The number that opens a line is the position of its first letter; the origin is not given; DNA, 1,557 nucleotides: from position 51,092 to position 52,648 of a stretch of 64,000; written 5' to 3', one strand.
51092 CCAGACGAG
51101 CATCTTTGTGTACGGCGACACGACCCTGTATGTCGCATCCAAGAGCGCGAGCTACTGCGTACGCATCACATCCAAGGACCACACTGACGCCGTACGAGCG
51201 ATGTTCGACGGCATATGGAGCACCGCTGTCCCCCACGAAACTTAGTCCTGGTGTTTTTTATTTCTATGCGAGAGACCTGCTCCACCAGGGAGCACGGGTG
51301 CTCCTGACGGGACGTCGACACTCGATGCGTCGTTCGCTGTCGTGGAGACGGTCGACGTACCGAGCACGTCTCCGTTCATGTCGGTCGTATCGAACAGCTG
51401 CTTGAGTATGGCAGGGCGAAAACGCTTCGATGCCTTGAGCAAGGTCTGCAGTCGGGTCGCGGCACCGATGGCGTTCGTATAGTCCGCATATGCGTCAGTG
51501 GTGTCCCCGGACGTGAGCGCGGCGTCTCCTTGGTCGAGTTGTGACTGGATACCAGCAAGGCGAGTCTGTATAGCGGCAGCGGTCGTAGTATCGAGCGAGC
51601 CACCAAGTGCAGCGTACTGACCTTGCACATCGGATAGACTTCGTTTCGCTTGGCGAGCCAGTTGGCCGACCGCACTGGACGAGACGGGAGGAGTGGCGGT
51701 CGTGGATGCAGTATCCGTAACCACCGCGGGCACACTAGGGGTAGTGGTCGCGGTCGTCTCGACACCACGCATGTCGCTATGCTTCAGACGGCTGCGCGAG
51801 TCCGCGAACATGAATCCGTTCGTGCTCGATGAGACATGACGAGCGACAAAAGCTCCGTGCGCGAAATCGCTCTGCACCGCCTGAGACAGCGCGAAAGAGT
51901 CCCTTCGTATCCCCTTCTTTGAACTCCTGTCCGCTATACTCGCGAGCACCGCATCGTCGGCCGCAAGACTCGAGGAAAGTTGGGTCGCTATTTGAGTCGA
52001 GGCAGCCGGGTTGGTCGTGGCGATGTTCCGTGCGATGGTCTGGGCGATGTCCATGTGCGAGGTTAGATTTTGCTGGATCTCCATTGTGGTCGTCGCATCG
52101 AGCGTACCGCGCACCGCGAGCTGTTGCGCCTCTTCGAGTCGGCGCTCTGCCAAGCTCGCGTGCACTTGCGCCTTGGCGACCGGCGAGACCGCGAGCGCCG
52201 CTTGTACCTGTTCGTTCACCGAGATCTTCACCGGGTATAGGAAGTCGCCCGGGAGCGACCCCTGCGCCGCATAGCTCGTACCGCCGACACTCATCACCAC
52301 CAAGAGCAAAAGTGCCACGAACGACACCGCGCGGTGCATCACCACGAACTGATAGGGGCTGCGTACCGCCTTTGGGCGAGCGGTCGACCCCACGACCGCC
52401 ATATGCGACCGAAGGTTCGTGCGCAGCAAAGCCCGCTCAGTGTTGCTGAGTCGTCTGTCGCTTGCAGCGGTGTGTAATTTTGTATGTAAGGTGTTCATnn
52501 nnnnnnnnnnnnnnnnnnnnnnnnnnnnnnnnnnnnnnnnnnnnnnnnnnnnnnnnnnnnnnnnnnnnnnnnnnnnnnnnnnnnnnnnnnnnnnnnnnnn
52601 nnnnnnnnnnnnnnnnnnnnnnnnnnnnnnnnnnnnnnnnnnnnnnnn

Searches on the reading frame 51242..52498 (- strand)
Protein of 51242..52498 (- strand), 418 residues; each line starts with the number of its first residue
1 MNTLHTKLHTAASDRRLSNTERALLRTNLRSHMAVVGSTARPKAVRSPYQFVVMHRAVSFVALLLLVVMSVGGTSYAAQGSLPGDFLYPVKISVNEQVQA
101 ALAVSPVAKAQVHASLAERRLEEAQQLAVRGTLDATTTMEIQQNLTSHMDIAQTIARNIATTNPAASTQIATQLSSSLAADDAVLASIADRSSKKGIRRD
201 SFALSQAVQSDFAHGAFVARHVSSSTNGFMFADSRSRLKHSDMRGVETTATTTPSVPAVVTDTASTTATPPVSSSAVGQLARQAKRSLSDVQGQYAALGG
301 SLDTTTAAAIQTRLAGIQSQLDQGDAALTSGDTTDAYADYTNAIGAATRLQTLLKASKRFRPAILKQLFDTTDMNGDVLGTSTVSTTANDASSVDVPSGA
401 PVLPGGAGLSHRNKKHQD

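Call 7: search_protein_families(library=pfam, proteins=[window:51242-52498:-], max_evalue=0.01)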
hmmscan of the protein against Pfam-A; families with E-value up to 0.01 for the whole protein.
window:51242-52498:- (418 aa): 1 family
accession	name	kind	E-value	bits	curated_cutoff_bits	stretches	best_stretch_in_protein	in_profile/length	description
PF18915.5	DUF5667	-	7.4e-13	49.2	27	1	80-171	1-89/99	Domain of unknown function (DUF5667)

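Call 29: find_homologous_proteins(query=window:51242-52498:-, max_evalue=1e-10)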
Query window:51242-52498:- (418 aa): 28 proteins with E <= 1e-10 among 8000 candidates.
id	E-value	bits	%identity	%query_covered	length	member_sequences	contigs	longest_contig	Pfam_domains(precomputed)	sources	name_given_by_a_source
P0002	4.6e-233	791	100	92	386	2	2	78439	PF18915.6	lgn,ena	-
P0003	7.6e-118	412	53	100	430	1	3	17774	PF18915.6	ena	-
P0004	1.2e-116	408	53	100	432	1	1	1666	PF18915.6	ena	-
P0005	9.8e-104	366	51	100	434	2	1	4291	PF18915.6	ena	-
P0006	3.5e-60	222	37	91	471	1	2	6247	PF18915.6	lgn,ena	-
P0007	6.3e-56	208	38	90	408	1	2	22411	PF18915.6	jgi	jgi:hypothetical protein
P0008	3.8e-39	153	48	47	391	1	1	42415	PF18915.6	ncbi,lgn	-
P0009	5.0e-39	153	48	47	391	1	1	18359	PF18915.6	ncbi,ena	-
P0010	1.4e-37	148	32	90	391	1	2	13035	PF18915.6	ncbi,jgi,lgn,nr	ncbi:MAG TPA: DUF5667 domain-containing protein [Candidatus Paceibacterota bacterium]|jgi:hypothetic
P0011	3.4e-36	143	32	89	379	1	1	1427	PF18915.6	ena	-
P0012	4.4e-35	140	42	45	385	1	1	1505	PF18915.6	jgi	jgi:hypothetical protein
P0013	3.3e-34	137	35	77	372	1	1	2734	PF18915.6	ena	-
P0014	7.7e-32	129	31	87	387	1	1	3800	PF18915.6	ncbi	-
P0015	8.8e-28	116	29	86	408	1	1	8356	PF18915.6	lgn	-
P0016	3.5e-24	104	39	46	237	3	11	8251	PF18915.6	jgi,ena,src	-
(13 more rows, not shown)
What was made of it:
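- Tried and rejected: Relatives were reached through the anti-sigma protein instead (call 29). The taxonomy stays inferred from one named hit, Candidatus Paceibacterota (call 29).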

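Call 30: find_encoding_contigs(protein=P0003, flank=10000, max_places=3)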
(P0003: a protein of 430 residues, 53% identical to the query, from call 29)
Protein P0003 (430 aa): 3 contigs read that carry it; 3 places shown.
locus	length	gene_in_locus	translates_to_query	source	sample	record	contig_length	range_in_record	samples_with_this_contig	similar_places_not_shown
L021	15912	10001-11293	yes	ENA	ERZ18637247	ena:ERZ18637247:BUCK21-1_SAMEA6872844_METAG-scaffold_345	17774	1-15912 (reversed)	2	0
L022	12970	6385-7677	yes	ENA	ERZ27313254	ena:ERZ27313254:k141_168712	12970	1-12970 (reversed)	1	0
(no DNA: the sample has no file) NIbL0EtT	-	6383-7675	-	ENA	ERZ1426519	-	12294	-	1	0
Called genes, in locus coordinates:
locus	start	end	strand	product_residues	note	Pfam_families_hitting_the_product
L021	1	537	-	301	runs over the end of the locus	PF02729:OTCace_N, PF00185:OTCace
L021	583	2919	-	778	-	PF17191:RecG_wedge, PF01336:tRNA_anti-codon (weak), PF04851:ResIII, PF00270:DEAD, PF00271:Helicase_C, PF22590:Cas3-like_C_2 (faint), PF19833:RecG_dom3_C (weak)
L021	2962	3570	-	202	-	-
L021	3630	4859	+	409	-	PF00390:malic, PF03949:Malic_M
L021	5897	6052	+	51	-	-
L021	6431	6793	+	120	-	-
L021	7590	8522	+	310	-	-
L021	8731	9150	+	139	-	-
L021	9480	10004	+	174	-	PF04542:Sigma70_r2, PF08281:Sigma70_r4_2, PF04545:Sigma70_r4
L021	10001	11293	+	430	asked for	PF18915:DUF5667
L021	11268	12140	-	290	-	PF00753:Lactamase_B (faint), PF13483:Lactamase_B_3, PF12706:Lactamase_B_2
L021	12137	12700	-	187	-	PF01928:CYTH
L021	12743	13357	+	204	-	-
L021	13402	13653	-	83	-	-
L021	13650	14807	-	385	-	PF01180:DHO_dh, PF00037:Fer4 (faint), PF12797:Fer4_2 (faint), PF12800:Fer4_4 (faint), PF12837:Fer4_6 (faint), PF14697:Fer4_21, PF12838:Fer4_7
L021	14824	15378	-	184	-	-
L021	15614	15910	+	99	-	?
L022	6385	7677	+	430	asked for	PF18915:DUF5667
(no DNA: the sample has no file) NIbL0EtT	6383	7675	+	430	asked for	PF18915:DUF5667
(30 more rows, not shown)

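Call 31: find_encoding_contigs(protein=P0007, flank=10000, max_places=2)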
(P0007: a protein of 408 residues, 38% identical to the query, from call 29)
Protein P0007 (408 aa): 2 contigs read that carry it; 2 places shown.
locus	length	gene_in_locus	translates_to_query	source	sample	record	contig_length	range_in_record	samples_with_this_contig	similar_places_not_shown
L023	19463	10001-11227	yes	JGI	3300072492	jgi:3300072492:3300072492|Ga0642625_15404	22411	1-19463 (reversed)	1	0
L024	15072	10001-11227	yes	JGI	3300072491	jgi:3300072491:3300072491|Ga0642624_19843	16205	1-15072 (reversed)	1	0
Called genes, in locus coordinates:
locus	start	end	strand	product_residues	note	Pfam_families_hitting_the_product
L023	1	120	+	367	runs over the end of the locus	PF00004:AAA, PF17862:AAA_lid_3, PF01434:Peptidase_M41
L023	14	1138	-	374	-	-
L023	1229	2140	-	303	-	PF01180:DHO_dh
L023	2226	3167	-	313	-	PF02729:OTCace_N, PF00185:OTCace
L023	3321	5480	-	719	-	PF17191:RecG_wedge, PF01336:tRNA_anti-codon (faint), PF04851:ResIII, PF00270:DEAD, PF00271:Helicase_C, PF19833:RecG_dom3_C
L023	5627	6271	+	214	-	-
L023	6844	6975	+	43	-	-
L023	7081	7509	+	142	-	-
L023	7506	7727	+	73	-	-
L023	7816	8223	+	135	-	-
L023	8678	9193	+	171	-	-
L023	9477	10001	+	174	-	PF04542:Sigma70_r2, PF08281:Sigma70_r4_2, PF04545:Sigma70_r4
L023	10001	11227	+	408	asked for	PF18915:DUF5667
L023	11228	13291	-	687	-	PF05231:MASE1, PF00512:HisKA, PF02518:HATPase_c, PF00072:Response_reg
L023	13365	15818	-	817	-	PF00158:Sigma54_activat, PF00004:AAA, PF07724:AAA_2, PF07728:AAA_5, PF10431:ClpB_D2-small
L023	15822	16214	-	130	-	-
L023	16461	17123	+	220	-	PF05552:MS_channel_1st_1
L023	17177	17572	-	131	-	PF00156:Pribosyltran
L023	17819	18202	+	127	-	PF11104:PilM_2 (weak)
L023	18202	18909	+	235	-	PF11104:PilM_2, PF14450:FtsA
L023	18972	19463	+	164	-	?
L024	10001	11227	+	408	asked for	PF18915:DUF5667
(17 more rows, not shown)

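Call 39: find_encoding_contigs(protein=P0006, flank=10000, max_places=2)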
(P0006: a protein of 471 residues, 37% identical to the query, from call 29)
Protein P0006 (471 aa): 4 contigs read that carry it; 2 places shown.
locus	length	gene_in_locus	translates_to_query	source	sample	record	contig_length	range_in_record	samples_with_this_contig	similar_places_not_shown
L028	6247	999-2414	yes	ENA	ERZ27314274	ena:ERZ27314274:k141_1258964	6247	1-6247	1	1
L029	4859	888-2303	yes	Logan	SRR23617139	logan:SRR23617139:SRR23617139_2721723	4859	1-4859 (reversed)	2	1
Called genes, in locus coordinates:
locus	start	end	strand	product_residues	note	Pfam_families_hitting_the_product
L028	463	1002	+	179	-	PF07638:Sigma70_ECF (faint), PF04542:Sigma70_r2, PF08281:Sigma70_r4_2, PF04545:Sigma70_r4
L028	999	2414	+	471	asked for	PF18915:DUF5667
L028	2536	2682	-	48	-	-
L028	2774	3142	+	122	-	-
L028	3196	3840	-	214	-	PF13483:Lactamase_B_3, PF12706:Lactamase_B_2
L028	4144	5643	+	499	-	PF00270:DEAD, PF00271:Helicase_C, PF16124:RecQ_Zn_bind, PF00570:HRDC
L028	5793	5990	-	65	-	-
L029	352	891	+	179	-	PF07638:Sigma70_ECF (faint), PF04542:Sigma70_r2, PF08281:Sigma70_r4_2, PF04545:Sigma70_r4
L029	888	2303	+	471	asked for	PF18915:DUF5667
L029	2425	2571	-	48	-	-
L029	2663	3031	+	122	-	-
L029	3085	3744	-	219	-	PF13483:Lactamase_B_3, PF12706:Lactamase_B_2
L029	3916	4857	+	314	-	?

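Call 40: find_encoding_contigs(protein=P0008, flank=10000, max_places=2)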
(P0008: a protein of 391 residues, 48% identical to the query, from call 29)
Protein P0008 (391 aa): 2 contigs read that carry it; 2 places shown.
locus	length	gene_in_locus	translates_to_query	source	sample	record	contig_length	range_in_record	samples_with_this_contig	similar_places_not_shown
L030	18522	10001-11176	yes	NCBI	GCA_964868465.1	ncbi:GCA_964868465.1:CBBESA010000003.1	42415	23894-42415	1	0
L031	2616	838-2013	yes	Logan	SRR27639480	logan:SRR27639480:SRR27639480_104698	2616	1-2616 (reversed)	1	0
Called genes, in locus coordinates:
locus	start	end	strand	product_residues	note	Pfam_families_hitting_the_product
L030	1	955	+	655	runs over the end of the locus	PF06480:FtsH_ext (weak), PF00004:AAA, PF23902:AAA_lid_PRS2_C (weak), PF17862:AAA_lid_3, PF01434:Peptidase_M41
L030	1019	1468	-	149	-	-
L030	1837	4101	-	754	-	PF17191:RecG_wedge, PF01336:tRNA_anti-codon (weak), PF00270:DEAD, PF04851:ResIII, PF00271:Helicase_C, PF19833:RecG_dom3_C (weak)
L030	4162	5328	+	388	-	PF00390:malic, PF00899:ThiF (weak), PF03949:Malic_M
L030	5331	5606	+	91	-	-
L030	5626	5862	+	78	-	-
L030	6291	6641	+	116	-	-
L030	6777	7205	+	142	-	-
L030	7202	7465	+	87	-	-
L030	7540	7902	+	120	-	-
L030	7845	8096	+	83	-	-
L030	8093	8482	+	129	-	-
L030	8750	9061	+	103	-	-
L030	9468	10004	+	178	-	PF04542:Sigma70_r2, PF08281:Sigma70_r4_2, PF04545:Sigma70_r4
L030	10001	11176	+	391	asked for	PF18915:DUF5667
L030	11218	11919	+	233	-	PF00005:ABC_tran, PF13304:AAA_21 (faint)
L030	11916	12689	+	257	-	PF12679:ABC2_membrane_2, PF12730:ABC2_membrane_4 (weak)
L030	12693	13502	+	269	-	-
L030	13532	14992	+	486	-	PF03734:YkuD, PF00768:Peptidase_S11, PF02113:Peptidase_S13 (faint), PF13354:Beta-lactamase2 (weak)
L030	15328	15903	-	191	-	PF02545:Maf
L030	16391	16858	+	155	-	-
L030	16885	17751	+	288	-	PF11127:YgaP-like_TM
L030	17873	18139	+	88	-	-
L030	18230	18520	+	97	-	?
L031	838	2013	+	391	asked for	PF18915:DUF5667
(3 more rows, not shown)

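Call 41: find_encoding_contigs(protein=P0010, flank=10000, max_places=2)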
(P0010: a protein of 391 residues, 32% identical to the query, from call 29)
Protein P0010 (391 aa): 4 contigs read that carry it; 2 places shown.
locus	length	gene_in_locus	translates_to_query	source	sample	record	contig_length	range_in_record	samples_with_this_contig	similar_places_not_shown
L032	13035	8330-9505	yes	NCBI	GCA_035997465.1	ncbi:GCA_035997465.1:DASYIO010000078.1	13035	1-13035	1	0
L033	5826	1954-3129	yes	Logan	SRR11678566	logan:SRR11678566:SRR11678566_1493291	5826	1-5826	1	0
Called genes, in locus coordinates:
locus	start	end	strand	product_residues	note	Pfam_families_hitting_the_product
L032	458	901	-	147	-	PF01668:SmpB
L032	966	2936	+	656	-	PF06480:FtsH_ext, PF06068:TIP49 (faint), PF00004:AAA, PF17862:AAA_lid_3, PF23902:AAA_lid_PRS2_C (faint), PF01434:Peptidase_M41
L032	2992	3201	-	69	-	-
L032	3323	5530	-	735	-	PF17191:RecG_wedge, PF01336:tRNA_anti-codon (faint), PF00270:DEAD, PF04851:ResIII, PF00271:Helicase_C, PF19833:RecG_dom3_C (weak)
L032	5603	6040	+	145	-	PF04138:GtrA_DPMS_TM (weak)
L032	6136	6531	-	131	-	-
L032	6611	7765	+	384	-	PF00390:malic, PF03949:Malic_M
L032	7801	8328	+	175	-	PF07638:Sigma70_ECF (faint), PF04542:Sigma70_r2, PF08281:Sigma70_r4_2, PF04545:Sigma70_r4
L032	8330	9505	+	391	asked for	PF18915:DUF5667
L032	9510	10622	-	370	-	PF00578:AhpC-TSA, PF08534:Redoxin, PF13905:Thioredoxin_8, PF17991:Thioredoxin_10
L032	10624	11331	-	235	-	PF02683:DsbD_TM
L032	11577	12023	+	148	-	-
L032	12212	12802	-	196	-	PF00589:Phage_integrase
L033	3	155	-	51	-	?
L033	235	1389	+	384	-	PF00390:malic, PF03949:Malic_M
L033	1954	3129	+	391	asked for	PF18915:DUF5667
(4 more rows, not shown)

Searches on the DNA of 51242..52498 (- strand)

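Call 54: search_rna_families(source=L021, start=4800, end=9500, threshold=evalue, max_evalue=10, show_alignments=2)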
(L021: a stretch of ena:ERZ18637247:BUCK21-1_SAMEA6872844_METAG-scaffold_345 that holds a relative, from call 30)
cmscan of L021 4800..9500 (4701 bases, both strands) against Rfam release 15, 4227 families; matches with E-value up to 10: 7.
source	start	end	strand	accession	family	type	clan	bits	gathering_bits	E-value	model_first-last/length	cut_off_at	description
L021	9218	9265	+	RF00163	Hammerhead_1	Gene; ribozyme;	CL00010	23.7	34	0.021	1-45/45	no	Hammerhead ribozyme (type I)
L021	4839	4916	-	RF02221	sRNA-Xcc1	Gene; sRNA;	-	21.2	53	3.4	1-87/87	no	sRNA-Xcc1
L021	6792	6870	+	RF01386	isrB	Gene; sRNA;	-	20.4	35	2.1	1-87/87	no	isrB Hfq binding RNA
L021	6064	6093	+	RF00522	PreQ1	Cis-reg; riboswitch;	-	19.3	39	1.7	6-38/45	no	PreQ1 (pre queuosine) riboswitch aptamer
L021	5111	5180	-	RF02025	mir-3017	Gene; miRNA;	-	18.3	51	8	1-70/70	no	mir-3017 microRNA precursor family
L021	5065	5163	-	RF01409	STnc250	Gene; sRNA;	-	17.6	42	5.7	1-94/94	no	STnc250 Hfq binding RNA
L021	7624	7640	-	RF01129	sR44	Gene; snRNA; snoRNA; CD-box;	-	13.3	45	8.8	39-55/55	no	Small nucleolar RNA sR44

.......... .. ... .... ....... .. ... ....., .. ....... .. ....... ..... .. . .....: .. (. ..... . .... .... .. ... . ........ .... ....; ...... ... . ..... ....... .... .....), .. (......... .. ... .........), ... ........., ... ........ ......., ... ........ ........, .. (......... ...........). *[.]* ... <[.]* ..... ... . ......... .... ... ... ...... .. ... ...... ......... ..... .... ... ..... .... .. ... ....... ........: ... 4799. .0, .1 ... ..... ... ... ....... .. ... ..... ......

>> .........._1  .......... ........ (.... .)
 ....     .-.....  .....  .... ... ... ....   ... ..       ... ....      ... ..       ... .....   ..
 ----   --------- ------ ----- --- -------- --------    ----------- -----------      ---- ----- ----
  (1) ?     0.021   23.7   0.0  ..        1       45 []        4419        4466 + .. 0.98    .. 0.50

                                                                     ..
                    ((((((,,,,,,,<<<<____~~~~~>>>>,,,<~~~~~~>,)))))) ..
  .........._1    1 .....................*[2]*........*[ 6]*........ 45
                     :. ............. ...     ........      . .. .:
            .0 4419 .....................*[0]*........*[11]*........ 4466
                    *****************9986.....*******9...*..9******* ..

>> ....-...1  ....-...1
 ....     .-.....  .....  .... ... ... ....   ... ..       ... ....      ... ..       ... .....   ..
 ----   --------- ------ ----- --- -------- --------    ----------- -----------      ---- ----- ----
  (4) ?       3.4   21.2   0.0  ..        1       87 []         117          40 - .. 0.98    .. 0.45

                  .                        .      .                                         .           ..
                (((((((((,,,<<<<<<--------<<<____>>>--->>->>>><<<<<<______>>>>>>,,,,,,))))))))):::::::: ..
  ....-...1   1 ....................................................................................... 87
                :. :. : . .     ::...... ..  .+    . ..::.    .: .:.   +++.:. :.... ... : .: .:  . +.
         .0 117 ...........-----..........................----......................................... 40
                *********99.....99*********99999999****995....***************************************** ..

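Call 86: search_rna_families(source=L021, start=5700, end=6130, threshold=evalue, max_evalue=10, show_alignments=3)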
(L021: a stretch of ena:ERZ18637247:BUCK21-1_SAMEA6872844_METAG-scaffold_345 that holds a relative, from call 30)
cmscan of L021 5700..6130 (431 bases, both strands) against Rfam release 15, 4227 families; matches with E-value up to 10: 3.
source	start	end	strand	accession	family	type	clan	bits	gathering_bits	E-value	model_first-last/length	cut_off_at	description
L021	6064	6093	+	RF00522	PreQ1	Cis-reg; riboswitch;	-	19.3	39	0.15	6-38/45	no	PreQ1 (pre queuosine) riboswitch aptamer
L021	5735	5761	+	RF00522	PreQ1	Cis-reg; riboswitch;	-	13.8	39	3.7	6-35/45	no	PreQ1 (pre queuosine) riboswitch aptamer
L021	5714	5779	-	RF02869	ncS025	Gene; sRNA;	-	13.2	46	8.7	1-85/85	no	Burkholderia sRNA 25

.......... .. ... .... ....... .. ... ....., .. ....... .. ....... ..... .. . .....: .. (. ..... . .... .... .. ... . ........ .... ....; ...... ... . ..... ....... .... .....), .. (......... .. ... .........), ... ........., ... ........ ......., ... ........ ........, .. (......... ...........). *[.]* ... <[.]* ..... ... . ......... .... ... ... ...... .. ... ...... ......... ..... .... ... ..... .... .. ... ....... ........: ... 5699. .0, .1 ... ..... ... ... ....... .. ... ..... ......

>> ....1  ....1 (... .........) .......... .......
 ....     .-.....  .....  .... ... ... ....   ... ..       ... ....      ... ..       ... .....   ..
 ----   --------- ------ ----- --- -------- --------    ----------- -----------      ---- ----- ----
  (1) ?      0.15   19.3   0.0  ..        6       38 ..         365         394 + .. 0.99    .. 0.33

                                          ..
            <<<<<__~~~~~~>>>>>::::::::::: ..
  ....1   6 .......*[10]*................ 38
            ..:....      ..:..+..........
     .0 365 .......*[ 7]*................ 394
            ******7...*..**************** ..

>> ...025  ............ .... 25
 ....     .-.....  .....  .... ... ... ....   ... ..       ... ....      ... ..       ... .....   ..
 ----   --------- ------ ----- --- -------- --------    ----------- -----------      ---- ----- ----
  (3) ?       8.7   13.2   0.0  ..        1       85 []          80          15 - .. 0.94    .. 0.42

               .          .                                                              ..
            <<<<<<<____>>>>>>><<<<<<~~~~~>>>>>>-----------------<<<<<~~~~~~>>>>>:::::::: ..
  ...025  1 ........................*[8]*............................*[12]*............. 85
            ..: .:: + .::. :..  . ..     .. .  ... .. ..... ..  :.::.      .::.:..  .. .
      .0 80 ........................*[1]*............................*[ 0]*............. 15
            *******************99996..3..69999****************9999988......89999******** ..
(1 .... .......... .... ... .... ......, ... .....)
